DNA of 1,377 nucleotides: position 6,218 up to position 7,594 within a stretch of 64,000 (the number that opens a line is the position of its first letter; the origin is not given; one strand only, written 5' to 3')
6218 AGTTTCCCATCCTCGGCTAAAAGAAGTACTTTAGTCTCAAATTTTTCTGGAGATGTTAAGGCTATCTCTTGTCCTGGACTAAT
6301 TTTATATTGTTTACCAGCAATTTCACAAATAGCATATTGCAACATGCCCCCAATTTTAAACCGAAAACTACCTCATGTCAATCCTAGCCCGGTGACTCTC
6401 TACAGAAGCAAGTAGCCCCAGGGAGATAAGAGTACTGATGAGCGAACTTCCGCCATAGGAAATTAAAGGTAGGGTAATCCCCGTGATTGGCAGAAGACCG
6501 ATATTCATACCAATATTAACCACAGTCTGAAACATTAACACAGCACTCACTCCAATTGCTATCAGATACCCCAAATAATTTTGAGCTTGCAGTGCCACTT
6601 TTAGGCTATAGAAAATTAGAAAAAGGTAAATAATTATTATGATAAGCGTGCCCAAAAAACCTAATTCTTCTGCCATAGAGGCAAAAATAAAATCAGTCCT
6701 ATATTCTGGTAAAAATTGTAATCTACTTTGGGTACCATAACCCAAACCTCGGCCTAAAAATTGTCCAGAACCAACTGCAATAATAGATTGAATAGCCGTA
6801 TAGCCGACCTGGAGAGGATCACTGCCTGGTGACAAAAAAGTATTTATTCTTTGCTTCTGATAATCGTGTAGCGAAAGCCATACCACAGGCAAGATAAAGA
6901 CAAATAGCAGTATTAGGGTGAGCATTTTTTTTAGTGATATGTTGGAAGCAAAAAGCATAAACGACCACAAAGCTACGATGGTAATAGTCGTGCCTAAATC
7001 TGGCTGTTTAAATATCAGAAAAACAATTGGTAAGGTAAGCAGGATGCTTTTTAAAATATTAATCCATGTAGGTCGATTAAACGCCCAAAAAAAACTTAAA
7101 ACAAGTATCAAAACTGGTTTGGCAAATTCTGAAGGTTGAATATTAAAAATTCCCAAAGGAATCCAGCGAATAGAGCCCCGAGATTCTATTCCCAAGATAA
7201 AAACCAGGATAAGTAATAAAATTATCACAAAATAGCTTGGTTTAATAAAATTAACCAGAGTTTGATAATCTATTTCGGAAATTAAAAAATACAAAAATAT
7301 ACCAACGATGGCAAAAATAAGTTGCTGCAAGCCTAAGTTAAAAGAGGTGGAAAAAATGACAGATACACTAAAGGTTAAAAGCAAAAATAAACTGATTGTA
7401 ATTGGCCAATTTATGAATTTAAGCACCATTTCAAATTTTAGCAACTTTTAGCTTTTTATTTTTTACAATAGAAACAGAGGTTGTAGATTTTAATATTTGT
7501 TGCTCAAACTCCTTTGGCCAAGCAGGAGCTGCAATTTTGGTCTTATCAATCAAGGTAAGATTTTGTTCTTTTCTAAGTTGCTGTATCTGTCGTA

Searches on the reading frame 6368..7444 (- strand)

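Call 33: search_protein_families(library=pfam, proteins=[window:6368-7444:-], max_evalue=0.0001)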
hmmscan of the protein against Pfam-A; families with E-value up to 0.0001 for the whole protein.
window:6368-7444:- (358 aa): 1 family
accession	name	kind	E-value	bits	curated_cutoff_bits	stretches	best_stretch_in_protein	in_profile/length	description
PF01098.24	FTSW_RODA_SPOVE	-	9.7e-92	308.1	26.4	1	17-352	14-354/356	Cell cycle protein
